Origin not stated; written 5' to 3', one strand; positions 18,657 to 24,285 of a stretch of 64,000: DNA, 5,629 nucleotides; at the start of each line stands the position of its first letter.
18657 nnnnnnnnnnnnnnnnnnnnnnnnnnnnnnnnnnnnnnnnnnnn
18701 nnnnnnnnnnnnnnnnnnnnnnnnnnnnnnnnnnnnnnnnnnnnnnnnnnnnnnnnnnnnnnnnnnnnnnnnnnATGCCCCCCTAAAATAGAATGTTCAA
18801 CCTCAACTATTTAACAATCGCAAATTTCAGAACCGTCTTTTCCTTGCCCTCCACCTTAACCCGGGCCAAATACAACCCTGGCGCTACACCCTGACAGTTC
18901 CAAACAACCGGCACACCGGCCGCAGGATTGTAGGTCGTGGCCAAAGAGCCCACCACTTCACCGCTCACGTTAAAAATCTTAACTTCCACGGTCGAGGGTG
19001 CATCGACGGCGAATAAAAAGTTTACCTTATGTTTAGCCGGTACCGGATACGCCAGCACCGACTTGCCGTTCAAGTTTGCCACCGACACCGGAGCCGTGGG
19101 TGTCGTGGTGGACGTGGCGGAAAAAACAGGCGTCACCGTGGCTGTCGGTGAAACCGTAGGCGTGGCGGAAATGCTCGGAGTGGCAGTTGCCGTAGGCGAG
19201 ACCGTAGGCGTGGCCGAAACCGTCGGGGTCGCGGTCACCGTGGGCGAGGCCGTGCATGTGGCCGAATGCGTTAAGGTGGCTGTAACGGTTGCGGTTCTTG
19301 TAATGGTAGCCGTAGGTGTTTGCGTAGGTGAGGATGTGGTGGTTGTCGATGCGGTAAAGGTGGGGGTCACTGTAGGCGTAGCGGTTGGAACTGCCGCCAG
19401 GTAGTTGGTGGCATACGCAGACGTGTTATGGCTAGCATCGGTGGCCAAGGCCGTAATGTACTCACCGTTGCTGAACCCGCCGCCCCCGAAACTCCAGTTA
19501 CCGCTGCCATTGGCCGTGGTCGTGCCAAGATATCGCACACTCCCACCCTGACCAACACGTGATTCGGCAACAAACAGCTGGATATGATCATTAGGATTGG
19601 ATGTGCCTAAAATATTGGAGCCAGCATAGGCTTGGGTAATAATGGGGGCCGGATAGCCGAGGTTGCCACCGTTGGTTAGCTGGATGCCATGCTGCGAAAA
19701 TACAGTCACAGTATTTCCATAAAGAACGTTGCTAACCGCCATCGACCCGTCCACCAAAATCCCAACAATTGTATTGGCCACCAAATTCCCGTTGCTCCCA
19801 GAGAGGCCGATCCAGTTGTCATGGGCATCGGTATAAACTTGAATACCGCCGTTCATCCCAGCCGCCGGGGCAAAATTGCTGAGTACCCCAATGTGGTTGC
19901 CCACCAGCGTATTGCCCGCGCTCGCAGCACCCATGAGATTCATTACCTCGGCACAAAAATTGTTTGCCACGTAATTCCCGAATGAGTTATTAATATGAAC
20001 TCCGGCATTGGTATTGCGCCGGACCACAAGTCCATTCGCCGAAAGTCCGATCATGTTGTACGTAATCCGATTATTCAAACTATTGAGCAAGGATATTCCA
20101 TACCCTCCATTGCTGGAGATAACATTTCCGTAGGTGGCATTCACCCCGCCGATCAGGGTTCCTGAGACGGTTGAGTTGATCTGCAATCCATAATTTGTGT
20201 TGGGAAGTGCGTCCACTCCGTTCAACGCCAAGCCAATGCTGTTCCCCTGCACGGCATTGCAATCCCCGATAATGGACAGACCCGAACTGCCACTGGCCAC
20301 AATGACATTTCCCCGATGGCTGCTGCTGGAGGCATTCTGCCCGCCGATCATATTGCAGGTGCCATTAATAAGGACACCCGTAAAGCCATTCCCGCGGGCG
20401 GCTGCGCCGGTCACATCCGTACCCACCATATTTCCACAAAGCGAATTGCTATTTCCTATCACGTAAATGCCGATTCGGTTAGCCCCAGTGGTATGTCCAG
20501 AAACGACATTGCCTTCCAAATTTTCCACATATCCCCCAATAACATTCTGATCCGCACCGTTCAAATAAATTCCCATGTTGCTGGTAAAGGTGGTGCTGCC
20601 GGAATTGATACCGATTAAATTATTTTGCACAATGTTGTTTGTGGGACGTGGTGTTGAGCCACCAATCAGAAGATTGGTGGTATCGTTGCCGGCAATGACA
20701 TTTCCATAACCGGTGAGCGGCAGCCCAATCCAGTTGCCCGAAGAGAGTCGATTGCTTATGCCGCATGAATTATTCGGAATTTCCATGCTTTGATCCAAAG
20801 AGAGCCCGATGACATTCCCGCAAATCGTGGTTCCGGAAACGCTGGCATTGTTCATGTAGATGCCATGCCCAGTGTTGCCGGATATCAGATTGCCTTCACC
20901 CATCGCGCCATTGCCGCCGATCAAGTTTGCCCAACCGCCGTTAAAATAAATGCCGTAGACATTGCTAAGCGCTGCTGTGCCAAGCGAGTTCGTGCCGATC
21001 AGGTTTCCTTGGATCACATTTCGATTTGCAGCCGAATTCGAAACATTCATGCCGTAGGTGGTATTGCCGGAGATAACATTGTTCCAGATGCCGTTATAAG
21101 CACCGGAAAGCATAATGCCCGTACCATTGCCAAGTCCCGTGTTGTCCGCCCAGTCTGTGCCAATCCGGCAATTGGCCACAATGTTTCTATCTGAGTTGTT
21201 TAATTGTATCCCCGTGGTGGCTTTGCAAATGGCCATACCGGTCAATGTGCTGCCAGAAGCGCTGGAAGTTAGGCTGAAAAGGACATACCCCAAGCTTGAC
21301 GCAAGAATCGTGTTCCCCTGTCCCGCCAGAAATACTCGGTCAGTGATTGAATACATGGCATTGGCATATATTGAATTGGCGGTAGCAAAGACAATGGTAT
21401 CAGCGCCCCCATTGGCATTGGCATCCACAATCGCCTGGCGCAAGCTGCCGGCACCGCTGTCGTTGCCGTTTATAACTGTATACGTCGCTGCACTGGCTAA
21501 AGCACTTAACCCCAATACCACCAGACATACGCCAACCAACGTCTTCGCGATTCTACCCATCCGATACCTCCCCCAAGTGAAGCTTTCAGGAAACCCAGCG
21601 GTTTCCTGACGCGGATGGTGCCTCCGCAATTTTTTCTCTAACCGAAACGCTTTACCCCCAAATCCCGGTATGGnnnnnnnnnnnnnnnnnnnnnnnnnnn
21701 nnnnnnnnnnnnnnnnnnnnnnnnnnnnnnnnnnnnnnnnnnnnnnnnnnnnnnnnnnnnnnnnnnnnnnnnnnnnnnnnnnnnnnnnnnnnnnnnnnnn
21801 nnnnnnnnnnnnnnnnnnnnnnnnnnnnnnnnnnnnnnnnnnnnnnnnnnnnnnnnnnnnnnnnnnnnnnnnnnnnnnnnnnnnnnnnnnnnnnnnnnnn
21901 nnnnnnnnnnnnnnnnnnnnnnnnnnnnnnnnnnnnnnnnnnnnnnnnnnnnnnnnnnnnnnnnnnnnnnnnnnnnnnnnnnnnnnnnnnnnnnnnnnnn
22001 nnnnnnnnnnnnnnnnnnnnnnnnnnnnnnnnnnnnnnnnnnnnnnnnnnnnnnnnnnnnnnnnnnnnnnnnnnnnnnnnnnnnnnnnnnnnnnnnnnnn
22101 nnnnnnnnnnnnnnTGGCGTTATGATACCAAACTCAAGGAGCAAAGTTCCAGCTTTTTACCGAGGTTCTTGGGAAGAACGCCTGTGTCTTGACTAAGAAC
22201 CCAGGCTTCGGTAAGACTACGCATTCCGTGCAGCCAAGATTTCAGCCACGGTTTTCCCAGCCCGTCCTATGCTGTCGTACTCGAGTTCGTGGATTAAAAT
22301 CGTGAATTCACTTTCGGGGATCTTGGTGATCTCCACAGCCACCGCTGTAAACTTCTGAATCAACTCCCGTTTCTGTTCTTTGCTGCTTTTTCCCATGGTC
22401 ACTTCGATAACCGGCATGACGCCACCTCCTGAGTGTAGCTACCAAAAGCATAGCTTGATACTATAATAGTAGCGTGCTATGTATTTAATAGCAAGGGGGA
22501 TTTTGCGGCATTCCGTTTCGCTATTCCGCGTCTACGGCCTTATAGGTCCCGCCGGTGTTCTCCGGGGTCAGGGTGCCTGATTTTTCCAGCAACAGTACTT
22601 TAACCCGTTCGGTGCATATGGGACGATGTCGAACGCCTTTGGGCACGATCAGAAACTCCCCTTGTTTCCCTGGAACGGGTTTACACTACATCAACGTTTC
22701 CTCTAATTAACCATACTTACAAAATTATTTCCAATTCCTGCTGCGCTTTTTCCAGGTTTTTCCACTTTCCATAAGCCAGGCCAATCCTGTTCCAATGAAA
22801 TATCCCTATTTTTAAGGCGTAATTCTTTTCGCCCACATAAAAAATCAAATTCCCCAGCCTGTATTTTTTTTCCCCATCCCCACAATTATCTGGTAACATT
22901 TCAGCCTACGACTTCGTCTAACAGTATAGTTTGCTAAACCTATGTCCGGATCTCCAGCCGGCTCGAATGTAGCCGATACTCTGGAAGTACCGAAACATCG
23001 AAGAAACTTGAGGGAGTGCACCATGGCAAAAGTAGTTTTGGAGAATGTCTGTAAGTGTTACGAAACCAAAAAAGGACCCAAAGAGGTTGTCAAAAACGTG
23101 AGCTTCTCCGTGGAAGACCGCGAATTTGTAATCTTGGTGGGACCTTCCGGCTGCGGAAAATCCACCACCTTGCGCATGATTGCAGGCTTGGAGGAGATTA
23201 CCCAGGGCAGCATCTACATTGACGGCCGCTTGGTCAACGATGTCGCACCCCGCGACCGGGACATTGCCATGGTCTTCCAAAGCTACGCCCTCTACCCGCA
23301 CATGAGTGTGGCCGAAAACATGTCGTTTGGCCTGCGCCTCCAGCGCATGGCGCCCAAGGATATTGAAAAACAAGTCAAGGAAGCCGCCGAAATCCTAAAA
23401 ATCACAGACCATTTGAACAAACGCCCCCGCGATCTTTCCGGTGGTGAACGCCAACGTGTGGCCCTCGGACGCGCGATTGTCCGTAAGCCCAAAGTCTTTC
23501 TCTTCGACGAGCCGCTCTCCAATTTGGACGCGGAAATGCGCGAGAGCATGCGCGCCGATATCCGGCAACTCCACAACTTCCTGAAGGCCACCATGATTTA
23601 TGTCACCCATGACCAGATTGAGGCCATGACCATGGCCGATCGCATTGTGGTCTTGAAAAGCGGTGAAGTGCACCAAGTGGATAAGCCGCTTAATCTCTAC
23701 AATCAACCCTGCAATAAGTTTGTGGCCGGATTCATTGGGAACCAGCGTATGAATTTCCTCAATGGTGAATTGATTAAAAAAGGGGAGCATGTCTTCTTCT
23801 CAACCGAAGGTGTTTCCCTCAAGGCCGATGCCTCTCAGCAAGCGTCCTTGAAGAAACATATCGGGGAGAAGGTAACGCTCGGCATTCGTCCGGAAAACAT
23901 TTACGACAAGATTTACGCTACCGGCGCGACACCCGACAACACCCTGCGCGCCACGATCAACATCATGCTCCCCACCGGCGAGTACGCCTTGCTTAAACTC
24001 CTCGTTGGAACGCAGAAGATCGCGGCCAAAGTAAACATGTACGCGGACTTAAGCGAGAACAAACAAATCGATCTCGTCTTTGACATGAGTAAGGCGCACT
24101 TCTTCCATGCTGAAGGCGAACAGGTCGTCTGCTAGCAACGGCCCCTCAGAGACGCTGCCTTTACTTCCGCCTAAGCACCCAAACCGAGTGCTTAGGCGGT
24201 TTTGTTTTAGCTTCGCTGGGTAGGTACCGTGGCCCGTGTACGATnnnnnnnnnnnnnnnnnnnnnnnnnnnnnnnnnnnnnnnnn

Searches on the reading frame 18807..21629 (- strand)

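Call 43: search_protein_families(library=pfam, proteins=[window:18807-21629:-], max_evalue=0.001)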
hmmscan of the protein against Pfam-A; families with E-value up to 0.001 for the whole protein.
window:18807-21629:- (940 aa): 2 families
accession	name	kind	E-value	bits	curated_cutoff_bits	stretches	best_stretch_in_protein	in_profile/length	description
PF18962.6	Por_Secre_tail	-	1.6e-06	28.7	27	1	861-936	2-73/75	Secretion system C-terminal sorting domain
PF05048.19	NosD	-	2.4e-05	24.3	23.6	1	81-240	23-167/212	Periplasmic copper-binding protein (NosD)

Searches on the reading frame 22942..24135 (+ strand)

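Call 43: search_protein_families(library=pfam, proteins=[window:22942-24135:+], max_evalue=0.001)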
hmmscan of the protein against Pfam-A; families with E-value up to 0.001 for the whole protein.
window:22942-24135:+ (397 aa): 7 families
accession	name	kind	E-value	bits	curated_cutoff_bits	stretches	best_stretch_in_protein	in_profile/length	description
PF00005.33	ABC_tran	-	2.5e-34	119.3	25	1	50-192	1-136/137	ABC transporter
PF17912.7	OB_MalK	-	1.2e-11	45.7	27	1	270-320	5-53/53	MalK OB fold domain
PF02463.25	SMC_N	-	4e-05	23.6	40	1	59-236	23-212/220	RecF/RecN/SMC N terminal domain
PF03459.23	TOBE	-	0.00011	22.8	22.3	1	331-386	3-63/64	TOBE domain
PF20720.3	nSTAND3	-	0.00024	21.3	27.2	0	53-81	10-38/155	Novel STAND NTPase 3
PF13401.12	AAA_22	-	0.00044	21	27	1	59-94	4-40/130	AAA domain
PF03215.21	Rad17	-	0.00072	20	23.8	0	53-82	38-67/186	Rad17 P-loop domain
